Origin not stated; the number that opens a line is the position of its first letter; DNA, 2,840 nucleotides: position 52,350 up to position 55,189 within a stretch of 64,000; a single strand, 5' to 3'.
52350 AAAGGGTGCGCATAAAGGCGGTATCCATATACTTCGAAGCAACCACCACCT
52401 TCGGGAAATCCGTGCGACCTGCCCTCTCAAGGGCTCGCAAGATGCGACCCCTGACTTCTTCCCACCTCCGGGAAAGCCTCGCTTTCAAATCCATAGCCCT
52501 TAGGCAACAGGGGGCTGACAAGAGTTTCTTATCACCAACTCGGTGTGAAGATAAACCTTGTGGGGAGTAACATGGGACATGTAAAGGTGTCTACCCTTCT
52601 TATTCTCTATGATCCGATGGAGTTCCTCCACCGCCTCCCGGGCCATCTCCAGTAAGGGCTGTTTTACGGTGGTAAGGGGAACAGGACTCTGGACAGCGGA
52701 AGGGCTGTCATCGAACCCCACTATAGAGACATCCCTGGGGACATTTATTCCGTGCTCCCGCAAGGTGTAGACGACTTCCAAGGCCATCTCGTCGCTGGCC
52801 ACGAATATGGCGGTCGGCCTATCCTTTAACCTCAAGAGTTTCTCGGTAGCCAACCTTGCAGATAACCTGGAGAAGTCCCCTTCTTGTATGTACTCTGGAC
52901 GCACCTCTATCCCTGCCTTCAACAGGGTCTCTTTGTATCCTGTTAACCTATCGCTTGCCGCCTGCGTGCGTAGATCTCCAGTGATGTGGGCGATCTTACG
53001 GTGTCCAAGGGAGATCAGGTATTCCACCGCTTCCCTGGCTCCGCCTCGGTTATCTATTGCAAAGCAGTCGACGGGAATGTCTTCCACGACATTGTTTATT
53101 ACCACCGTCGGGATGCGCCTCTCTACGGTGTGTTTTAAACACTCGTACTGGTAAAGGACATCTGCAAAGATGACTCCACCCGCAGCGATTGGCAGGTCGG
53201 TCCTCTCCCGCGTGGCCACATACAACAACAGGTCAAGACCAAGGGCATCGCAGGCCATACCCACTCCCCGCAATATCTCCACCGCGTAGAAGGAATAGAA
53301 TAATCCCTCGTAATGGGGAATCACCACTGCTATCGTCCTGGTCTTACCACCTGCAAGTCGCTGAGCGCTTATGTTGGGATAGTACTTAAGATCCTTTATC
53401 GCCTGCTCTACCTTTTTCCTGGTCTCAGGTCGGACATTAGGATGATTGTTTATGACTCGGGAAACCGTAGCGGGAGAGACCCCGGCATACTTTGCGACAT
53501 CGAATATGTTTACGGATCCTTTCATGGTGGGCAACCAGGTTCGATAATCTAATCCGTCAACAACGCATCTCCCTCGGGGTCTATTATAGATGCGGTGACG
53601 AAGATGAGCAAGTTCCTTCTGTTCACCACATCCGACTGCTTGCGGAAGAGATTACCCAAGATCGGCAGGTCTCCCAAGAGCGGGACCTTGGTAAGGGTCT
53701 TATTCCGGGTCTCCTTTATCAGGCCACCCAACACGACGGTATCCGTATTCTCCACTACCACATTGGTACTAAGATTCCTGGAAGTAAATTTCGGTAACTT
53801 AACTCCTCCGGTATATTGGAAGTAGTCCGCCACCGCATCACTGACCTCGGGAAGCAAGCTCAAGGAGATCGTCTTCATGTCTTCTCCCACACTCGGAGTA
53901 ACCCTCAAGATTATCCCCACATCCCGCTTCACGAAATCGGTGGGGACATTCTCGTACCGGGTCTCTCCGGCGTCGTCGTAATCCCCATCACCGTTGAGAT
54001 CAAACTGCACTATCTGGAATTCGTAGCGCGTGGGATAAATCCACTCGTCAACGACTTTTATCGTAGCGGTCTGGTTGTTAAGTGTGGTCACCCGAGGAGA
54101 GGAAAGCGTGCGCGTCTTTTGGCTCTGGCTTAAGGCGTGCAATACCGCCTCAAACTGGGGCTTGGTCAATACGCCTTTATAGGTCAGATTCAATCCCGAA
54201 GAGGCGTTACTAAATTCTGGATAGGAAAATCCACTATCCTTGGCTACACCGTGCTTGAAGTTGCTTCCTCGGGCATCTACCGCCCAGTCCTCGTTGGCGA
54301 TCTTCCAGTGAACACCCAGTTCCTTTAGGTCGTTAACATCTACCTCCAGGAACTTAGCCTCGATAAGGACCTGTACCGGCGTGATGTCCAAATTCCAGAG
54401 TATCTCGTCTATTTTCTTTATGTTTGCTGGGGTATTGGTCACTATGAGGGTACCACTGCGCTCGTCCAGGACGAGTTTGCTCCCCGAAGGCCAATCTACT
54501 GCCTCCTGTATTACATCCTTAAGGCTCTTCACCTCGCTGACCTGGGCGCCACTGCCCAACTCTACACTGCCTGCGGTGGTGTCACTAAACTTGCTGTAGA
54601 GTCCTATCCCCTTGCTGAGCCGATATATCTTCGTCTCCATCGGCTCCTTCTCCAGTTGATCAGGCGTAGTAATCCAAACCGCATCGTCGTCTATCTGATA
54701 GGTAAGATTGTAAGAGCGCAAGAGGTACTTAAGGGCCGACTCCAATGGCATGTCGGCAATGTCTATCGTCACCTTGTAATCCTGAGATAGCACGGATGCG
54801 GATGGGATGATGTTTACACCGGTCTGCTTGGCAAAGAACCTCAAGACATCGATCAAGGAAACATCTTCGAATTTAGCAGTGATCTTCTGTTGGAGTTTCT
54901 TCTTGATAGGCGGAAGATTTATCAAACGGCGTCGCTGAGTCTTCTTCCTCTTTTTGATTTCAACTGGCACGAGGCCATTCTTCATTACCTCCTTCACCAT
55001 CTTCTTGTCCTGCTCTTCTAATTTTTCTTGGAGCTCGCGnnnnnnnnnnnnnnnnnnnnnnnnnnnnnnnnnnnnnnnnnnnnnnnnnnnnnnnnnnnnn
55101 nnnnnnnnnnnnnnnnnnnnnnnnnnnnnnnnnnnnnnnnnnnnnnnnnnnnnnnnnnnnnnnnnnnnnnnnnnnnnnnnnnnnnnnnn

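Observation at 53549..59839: Giant 2096-aa secretin: ~1650 aa of TPR repeats and charged coiled coil fused upstream of a normal N0-N1-secretin module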

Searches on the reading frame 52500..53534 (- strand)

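Call 74: search_protein_families(library=pfam, proteins=[window:52500-53534:-], max_evalue=0.00001)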
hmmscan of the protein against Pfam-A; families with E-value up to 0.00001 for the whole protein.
window:52500-53534:- (344 aa): 4 families
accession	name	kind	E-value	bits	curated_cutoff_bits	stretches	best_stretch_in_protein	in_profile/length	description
PF13377.12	Peripla_BP_3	-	2.6e-38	132.1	26.5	1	170-339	1-167/167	Periplasmic binding protein-like domain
PF00356.27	LacI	-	1.6e-20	73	27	1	10-54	2-46/46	Bacterial regulatory proteins, lacI family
PF00532.27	Peripla_BP_1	-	1.7e-17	64.2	22.2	1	120-315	60-266/281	Periplasmic binding proteins and sugar binding domain of LacI family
PF13407.12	Peripla_BP_4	-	2.1e-11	44.3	35.1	1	132-312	72-257/258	Periplasmic binding protein domain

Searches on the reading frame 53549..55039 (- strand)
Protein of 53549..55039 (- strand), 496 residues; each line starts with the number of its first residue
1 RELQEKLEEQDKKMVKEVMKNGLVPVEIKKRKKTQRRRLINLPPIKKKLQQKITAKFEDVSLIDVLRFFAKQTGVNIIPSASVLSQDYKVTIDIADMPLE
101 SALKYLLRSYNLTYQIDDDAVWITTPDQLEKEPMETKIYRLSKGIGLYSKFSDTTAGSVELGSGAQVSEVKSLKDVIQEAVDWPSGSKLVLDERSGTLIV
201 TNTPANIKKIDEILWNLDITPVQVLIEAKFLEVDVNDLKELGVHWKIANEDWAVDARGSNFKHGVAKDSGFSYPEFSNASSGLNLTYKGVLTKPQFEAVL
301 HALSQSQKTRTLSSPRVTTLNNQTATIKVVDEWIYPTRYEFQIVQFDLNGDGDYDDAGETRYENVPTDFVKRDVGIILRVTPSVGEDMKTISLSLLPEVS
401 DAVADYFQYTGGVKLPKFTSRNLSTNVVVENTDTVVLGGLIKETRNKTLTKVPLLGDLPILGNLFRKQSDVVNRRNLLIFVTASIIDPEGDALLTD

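Call 7: find_homologous_proteins(query=window:53549-55039:-)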
Query window:53549-55039:- (496 aa): 3302 proteins with E <= 0.001 among 8000 candidates; the best 120 are listed.
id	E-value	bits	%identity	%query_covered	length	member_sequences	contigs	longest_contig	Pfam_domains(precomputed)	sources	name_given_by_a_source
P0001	2.7e-179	615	57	97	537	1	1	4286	PF03958.23,PF00263.27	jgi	-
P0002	1.1e-177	609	55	99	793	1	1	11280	PF00515.35,PF03958.23,PF00263.27,PF07719.24,PF13174.13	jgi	jgi:type II secretory pathway component GspD/PulD (secretin)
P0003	6.5e-175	600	53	100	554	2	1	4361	PF03958.23,PF00263.27,PF07660.20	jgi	-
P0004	5.4e-173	594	54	100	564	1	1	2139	PF16344.11,PF03958.23,PF00263.27,PF07660.20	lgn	-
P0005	1.3e-172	593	54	99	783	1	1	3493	PF16344.11,PF00263.27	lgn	-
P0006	2.4e-172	592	54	99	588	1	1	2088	PF00263.27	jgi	jgi:general secretion pathway protein D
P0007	3.3e-172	591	55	100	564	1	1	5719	PF03958.23,PF00263.27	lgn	-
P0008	5.8e-172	591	54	98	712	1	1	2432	PF00263.27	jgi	jgi:general secretion pathway protein D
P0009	6.1e-171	587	54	99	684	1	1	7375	PF03958.23,PF00263.27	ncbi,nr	ncbi:MAG: hypothetical protein NC908_02570, partial [Candidatus Omnitrophica bacterium]|nr:hypotheti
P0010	1.5e-168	579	58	91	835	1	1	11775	PF14559.13,PF13414.13,PF00515.35,PF03958.23,PF13424.13,PF13432.13,PF00263.27,PF07660.20,PF07719.24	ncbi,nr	ncbi:MAG: tetratricopeptide repeat protein [Candidatus Omnitrophica bacterium]|nr:tetratricopeptide 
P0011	2.2e-167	575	52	99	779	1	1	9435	PF16344.11,PF03958.23,PF00263.27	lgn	-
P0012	2.9e-167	575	58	91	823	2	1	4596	PF07720.19,PF13414.13,PF03958.23,PF13176.13,PF13428.13,PF14559.13,PF13371.13,PF00515.35,PF13424.13,PF13432.13,PF00263.27,PF07660.20,PF13181.13,PF07719.24,PF13174.13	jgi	-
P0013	3.4e-167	575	54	100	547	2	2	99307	PF16344.11,PF03958.23,PF00263.27,PF07660.20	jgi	jgi:type II secretory pathway component GspD/PulD (secretin)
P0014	3.7e-167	575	57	91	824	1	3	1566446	PF13414.13,PF03958.23,PF13176.13,PF13428.13,PF14559.13,PF00515.35,PF13424.13,PF13432.13,PF00263.27,PF07660.20,PF13181.13,PF07719.24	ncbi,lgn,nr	ncbi:MAG: tetratricopeptide repeat protein [Candidatus Omnitrophica bacterium]|nr:tetratricopeptide 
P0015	1.2e-166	573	53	100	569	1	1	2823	PF03958.23,PF00263.27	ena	-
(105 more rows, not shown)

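Call 15: find_encoding_contigs(protein=P0014, flank=8000, max_places=2)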
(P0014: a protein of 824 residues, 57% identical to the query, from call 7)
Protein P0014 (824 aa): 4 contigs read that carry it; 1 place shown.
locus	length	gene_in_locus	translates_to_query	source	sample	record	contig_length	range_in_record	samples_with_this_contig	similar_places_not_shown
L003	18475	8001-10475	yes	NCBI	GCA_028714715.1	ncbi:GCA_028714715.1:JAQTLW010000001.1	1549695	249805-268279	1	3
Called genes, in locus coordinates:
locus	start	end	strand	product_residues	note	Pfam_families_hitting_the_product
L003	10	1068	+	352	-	PF00482:T2SSF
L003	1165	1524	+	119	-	PF07963:N_methyl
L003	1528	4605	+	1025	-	PF00932:LTD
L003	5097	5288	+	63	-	PF12728:HTH_17 (weak), PF00376:MerR (weak), PF13411:MerR_1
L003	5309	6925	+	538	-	PF11104:PilM_2, PF14450:FtsA, PF05137:PilN (weak)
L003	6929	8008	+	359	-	-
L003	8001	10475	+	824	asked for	PF07719:TPR_2 (weak), PF13176:TPR_7 (faint), PF13181:TPR_8 (faint), PF00515:TPR_1 (weak), PF13414:TPR_11 (weak), PF07660:STN, PF03958:Secretin_N (weak), PF00263:Secretin, +4 more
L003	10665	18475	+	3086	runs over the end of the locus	PF07591:PT-HINT, PF14890:Intein_splicing (faint)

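Call 29: search_solved_structures(query=window:53549-55039:-, max_evalue=0.001)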
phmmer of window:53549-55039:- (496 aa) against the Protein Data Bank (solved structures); distinct sequences matched with E-value up to 0.001: 23.
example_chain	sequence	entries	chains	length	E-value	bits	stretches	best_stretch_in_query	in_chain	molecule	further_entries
4av2_A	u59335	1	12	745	5.6e-34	120.7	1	40-493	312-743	TYPE IV PILUS BIOGENESIS AND COMPETENCE PROTEIN PILQ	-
9sh1_A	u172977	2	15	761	3e-33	118.3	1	40-486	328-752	Type IV pilus biogenesis and competence protein PilQ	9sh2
6w6m_A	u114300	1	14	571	6.8e-33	117.1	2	45-329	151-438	Type IV pilus secretin PilQ family protein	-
5wln_G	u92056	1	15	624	9.6e-29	103.4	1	184-487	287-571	Type II secretion system protein D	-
6hcg_A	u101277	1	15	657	3.7e-25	91.6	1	194-487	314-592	Type II secretion system protein D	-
6i1x_A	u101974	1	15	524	5.4e-25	91.1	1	187-486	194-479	Type II secretion system protein D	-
6i1y_A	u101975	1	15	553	2.9e-24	88.6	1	272-486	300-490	General secretion pathway protein GspD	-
9k8v_A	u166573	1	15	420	3.3e-23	85.2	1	259-486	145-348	General secretion pathway protein D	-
9x0w_A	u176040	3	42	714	5.8e-23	84.4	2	372-489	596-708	Fimbrial assembly protein PilQ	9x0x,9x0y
6ve2_A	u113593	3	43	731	5.9e-23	84.4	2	372-489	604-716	Fimbrial assembly protein PilQ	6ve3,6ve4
5wq9_A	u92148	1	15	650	1.2e-22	83.4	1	260-486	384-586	Type II secretion system protein D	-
5wq7_A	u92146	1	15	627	1.2e-22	83.3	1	189-487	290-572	Putative type II secretion system protein D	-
5wq8_A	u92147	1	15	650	2e-22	82.6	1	260-486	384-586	Type II secretion system protein D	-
5w68_A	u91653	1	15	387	3.1e-21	78.7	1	277-486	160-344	Putative type II secretion protein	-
5zdh_A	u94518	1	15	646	4.2e-21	78.3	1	277-486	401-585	Type II secretion system protein D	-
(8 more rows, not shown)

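Call 37: search_protein_representatives(protein=window:53549-55039:-)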
Query: 496 residues. Proteins with E-value up to 0.001 (for the whole library): 39359; up to 1e-10: 19218; up to 1e-30: 1052. The best 150 are listed.
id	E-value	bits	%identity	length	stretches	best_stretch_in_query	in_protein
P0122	0.0e+00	1057.7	97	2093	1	1-496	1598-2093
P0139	2.3e-271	916.5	84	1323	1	2-494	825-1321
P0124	7.1e-266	898.4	81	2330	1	2-495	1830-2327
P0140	5.9e-243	822.9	67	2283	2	2-494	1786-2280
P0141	1.6e-240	814.9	73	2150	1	2-495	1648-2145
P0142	3.6e-184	629.1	58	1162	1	7-493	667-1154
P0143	2.7e-176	603.1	56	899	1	10-494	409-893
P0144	2.6e-174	596.6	55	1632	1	9-493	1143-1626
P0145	6.8e-174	595.2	56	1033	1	6-496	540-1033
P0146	2.6e-169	580.1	55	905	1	8-494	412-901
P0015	3.7e-167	573.0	55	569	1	8-495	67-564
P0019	5.3e-165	565.9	55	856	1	36-492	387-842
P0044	1.8e-160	551.0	53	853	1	37-493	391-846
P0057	8.1e-159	545.5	52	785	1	6-493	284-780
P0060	1.5e-158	544.6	52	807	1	31-495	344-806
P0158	1.8e-129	448.8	52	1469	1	42-493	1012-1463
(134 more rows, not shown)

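Call 60: search_protein_families(library=pfam, proteins=[P0144, P0158], max_evalue=0.000001)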
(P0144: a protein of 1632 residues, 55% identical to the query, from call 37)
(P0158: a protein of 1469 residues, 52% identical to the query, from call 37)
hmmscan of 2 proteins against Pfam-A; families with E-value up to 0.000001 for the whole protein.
P0144 (1632 aa): 7 families
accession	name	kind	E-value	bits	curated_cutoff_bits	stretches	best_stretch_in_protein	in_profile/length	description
PF00263.26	Secretin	-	1.2e-39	136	27.5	1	1435-1619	1-168/169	Bacterial type II and III secretion system protein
PF07719.23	TPR_2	-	1.7e-33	112.3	27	0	43-76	1-34/34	Tetratricopeptide repeat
PF00515.34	TPR_1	-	2.3e-24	84.6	27.8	0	912-940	4-32/34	Tetratricopeptide repeat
PF13181.12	TPR_8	-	8.5e-17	60.3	25.7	0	912-940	4-32/34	Tetratricopeptide repeat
PF13414.12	TPR_11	-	2.4e-15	56.4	26.8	0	1013-1044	1-32/42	TPR repeat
PF13174.12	TPR_6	-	1.5e-07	32.1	26.3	0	1083-1110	1-28/33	Tetratricopeptide repeat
PF07660.19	STN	-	2.4e-07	30.9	28.4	1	1221-1257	13-49/52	Secretin and TonB N terminus short domain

P0158 (1469 aa): 14 families
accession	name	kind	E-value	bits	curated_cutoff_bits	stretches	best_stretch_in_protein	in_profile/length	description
PF07719.23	TPR_2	-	6.8e-46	151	27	0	699-729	4-34/34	Tetratricopeptide repeat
PF00263.26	Secretin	-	4.3e-40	137.5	27.5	1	1269-1456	1-168/169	Bacterial type II and III secretion system protein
PF14559.12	TPR_19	-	1.3e-30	106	25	0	920-956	2-38/68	Tetratricopeptide repeat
PF13428.12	TPR_14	-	1e-26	91.1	23.5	0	627-663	2-38/44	Tetratricopeptide repeat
PF00515.34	TPR_1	-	6.9e-25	86.2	27.8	0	701-729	6-34/34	Tetratricopeptide repeat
PF13414.12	TPR_11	-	2.7e-22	78.6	26.8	0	62-92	1-31/42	TPR repeat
PF13432.12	TPR_16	-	3e-22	79.1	32.7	0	701-729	2-30/65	Tetratricopeptide repeat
PF13181.12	TPR_8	-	7.9e-18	63.5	25.7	0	701-728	6-33/34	Tetratricopeptide repeat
PF14853.12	Fis1_TPR_C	-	4.8e-13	49.5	25.3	0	178-225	3-50/53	Fis1 C-terminal tetratricopeptide repeat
PF13174.12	TPR_6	-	1.3e-12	47.9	26.3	0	178-208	2-32/33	Tetratricopeptide repeat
PF13371.12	TPR_9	-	2.4e-11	43.9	35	0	691-731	24-64/73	Tetratricopeptide repeat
PF14863.12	Alkyl_sulf_dimr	-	3e-08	34.6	26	0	448-500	67-119/139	Alkyl sulfatase dimerisation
PF13424.12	TPR_12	-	4.7e-08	33.5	30.1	0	886-939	22-75/77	Tetratricopeptide repeat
PF07660.19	STN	-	2e-07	31.1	28.4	0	1058-1094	14-50/52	Secretin and TonB N terminus short domain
